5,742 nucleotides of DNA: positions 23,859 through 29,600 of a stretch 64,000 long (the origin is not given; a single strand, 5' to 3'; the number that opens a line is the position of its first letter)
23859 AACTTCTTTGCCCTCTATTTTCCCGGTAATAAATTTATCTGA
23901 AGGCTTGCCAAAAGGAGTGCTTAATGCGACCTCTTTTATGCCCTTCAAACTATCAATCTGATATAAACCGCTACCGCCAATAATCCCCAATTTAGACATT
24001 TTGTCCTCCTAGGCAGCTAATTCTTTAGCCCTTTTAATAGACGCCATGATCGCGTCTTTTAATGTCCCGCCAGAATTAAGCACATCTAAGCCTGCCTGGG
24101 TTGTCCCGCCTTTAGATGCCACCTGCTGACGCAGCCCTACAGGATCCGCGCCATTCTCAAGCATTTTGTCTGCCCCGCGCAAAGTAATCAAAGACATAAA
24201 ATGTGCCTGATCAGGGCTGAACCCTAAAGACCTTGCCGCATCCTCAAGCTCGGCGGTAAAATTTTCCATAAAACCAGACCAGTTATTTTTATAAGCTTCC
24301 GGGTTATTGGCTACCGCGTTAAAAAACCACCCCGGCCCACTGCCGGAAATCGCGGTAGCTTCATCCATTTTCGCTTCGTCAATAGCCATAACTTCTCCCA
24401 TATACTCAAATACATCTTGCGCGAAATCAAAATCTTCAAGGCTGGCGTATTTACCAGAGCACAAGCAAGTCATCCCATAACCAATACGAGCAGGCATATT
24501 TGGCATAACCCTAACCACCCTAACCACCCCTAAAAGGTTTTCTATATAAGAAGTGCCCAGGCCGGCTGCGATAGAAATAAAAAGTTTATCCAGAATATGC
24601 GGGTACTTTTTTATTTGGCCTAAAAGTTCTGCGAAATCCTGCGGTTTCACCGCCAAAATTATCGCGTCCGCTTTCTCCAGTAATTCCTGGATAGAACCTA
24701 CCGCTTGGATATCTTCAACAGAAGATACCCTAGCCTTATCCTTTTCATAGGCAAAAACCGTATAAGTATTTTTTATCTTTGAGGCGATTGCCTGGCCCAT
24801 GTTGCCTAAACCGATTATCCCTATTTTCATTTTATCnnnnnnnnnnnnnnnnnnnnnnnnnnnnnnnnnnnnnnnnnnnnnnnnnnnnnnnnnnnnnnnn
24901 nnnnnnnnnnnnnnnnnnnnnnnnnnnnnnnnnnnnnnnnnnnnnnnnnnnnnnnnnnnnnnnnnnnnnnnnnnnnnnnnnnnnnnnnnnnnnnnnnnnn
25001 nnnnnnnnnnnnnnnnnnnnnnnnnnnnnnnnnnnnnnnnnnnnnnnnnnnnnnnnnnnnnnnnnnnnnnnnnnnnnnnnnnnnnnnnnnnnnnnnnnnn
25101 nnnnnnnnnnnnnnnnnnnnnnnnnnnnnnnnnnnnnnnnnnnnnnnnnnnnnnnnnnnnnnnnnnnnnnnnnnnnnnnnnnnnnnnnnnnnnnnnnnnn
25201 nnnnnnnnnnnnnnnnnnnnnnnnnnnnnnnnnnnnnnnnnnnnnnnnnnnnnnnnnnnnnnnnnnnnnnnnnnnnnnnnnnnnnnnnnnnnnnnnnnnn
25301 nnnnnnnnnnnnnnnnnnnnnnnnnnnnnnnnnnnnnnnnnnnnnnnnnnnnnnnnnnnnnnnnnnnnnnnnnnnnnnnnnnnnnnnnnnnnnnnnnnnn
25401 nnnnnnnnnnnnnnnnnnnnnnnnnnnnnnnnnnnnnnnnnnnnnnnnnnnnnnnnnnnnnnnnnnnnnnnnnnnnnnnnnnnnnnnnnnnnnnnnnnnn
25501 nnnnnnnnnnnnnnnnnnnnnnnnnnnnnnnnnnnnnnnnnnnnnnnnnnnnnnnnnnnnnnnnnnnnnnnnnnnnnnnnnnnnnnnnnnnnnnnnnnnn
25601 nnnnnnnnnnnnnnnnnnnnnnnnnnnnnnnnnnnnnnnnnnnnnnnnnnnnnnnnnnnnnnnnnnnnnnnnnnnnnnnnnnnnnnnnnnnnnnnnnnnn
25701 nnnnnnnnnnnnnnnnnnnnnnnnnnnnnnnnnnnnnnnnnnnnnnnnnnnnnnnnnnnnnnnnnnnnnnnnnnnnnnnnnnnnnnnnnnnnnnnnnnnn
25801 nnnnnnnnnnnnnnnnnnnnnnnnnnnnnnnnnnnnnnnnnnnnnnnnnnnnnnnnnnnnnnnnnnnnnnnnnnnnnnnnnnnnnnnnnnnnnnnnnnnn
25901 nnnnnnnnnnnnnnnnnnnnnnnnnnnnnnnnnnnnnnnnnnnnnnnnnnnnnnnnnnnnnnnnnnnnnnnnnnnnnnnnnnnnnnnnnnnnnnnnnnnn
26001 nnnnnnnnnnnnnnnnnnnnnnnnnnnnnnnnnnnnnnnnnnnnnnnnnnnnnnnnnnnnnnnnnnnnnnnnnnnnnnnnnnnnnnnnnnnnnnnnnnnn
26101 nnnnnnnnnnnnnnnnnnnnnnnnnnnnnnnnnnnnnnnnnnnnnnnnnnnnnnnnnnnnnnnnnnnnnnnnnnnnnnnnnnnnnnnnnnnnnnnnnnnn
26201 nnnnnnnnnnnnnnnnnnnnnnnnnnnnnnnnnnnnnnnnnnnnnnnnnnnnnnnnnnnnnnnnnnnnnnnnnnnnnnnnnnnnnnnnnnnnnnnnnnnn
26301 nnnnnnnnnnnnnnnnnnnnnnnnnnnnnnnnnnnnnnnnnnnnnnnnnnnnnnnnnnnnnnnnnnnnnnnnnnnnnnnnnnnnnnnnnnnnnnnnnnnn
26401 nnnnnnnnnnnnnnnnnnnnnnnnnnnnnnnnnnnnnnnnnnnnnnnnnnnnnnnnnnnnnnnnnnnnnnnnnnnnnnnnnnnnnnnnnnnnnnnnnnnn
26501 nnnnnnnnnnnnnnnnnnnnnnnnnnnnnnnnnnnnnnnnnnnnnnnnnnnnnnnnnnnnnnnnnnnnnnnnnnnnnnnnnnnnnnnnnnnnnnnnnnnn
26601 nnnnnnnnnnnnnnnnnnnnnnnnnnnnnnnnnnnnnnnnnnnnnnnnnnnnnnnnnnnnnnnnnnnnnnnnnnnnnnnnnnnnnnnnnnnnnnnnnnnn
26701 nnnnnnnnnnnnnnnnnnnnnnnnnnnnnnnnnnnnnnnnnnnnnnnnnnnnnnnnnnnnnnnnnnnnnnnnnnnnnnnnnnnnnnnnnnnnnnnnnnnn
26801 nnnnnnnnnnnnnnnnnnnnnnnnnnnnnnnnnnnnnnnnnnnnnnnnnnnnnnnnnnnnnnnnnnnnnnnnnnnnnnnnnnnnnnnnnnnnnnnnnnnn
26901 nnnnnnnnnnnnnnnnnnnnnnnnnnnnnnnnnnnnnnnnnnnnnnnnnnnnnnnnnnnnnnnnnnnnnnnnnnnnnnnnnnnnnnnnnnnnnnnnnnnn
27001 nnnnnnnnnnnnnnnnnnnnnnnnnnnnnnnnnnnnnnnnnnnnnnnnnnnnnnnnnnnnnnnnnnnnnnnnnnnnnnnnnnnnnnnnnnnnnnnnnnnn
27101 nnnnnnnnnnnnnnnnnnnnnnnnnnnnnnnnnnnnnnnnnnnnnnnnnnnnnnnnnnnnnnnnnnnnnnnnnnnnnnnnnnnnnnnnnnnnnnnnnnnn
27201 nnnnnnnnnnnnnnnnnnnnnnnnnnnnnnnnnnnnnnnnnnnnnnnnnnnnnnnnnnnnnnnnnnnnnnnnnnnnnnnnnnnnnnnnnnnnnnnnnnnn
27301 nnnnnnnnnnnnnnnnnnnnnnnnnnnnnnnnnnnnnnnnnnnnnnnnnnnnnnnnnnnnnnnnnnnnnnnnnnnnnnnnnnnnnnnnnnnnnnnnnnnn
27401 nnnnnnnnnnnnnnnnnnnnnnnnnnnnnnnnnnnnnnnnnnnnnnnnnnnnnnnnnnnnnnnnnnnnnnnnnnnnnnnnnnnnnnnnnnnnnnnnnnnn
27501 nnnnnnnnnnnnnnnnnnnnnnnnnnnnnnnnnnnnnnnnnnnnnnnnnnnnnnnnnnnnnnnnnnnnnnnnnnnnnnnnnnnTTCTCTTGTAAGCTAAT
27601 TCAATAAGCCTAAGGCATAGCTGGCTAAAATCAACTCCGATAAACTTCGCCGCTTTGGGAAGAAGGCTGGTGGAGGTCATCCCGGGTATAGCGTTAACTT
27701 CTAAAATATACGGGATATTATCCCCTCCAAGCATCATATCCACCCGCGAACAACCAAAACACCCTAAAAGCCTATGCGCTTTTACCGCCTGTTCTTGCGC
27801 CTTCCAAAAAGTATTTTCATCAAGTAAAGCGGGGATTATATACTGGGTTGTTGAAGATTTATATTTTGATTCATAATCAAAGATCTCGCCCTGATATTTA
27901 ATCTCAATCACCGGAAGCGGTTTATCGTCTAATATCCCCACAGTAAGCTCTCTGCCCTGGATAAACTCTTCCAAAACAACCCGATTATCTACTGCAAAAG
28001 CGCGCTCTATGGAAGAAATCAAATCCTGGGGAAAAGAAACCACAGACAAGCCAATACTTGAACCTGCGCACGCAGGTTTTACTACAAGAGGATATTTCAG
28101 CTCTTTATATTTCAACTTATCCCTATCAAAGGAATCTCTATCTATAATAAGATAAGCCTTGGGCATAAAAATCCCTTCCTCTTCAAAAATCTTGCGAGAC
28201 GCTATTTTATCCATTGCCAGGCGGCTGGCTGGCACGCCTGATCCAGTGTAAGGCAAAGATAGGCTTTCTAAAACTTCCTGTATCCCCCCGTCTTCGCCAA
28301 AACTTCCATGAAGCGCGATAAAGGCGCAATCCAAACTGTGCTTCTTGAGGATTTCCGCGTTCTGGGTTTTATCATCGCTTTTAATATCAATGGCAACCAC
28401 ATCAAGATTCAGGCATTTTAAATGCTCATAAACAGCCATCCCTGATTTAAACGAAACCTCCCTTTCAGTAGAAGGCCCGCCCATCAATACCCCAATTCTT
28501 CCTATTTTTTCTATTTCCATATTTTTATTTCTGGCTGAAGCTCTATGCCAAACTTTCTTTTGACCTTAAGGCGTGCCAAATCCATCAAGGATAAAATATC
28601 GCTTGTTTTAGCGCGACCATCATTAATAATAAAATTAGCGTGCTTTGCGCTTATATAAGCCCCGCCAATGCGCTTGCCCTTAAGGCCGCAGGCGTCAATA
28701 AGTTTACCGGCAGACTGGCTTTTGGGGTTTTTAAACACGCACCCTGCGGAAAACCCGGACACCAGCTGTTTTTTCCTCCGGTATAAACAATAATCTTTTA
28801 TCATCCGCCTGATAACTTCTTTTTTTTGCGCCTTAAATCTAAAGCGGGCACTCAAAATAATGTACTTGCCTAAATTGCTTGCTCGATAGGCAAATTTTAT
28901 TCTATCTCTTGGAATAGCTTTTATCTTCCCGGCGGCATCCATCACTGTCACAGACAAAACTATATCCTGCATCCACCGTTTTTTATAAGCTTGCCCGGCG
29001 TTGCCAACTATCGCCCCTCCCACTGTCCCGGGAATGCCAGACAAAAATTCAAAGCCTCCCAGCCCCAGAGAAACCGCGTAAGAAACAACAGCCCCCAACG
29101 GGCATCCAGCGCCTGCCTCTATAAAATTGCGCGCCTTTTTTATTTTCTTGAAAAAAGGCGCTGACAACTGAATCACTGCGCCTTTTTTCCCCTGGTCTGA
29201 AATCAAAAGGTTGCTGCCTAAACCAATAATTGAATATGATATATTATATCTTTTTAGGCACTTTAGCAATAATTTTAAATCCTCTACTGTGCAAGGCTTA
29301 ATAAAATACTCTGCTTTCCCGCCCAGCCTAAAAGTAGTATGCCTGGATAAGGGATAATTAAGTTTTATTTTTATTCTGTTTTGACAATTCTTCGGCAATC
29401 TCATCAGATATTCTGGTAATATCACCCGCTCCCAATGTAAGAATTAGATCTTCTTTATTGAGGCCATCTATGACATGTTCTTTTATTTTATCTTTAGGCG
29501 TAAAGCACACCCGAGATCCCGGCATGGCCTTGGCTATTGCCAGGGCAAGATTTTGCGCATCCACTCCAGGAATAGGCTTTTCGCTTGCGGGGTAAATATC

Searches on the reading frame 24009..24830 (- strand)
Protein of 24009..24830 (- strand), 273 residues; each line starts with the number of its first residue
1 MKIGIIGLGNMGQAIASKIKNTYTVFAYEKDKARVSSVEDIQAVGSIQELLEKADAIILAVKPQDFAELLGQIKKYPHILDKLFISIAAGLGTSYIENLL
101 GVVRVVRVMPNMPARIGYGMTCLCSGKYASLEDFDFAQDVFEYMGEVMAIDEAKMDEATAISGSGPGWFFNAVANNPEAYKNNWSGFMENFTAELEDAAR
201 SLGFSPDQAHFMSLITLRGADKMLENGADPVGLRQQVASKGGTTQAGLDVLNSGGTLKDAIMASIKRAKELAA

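Call 86: search_protein_families(library=pfam, proteins=[window:24009-24830:-], max_evalue=0.001)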
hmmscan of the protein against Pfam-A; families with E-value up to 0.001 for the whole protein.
window:24009-24830:- (273 aa): 5 families
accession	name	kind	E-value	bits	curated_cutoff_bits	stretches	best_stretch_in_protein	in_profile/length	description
PF14748.11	P5CR_dimer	-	1.4e-20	74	25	1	187-271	17-105/105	Pyrroline-5-carboxylate reductase dimerisation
PF03807.23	F420_oxidored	-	2e-14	54.4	21.6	1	2-90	1-94/94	NADP oxidoreductase coenzyme F420-dependent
PF03446.21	NAD_binding_2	-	4.3e-09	37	21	1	2-64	1-66/161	NAD binding domain of 6-phosphogluconate dehydrogenase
PF02826.25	2-Hacid_dh_C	-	1.2e-06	28.4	25.1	1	2-62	38-100/178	D-isomer specific 2-hydroxyacid dehydrogenase, NAD binding domain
PF01210.29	NAD_Gly3P_dh_N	-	0.00048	20.6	23.1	0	39-94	55-109/158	NAD-dependent glycerol-3-phosphate dehydrogenase N-terminus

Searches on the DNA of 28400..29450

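Call 48: search_rna_families(source=window, start=28400, end=29450, threshold=evalue, max_evalue=0.01)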
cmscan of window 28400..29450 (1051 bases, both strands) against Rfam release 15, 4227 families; matches with E-value up to 0.01: 0.
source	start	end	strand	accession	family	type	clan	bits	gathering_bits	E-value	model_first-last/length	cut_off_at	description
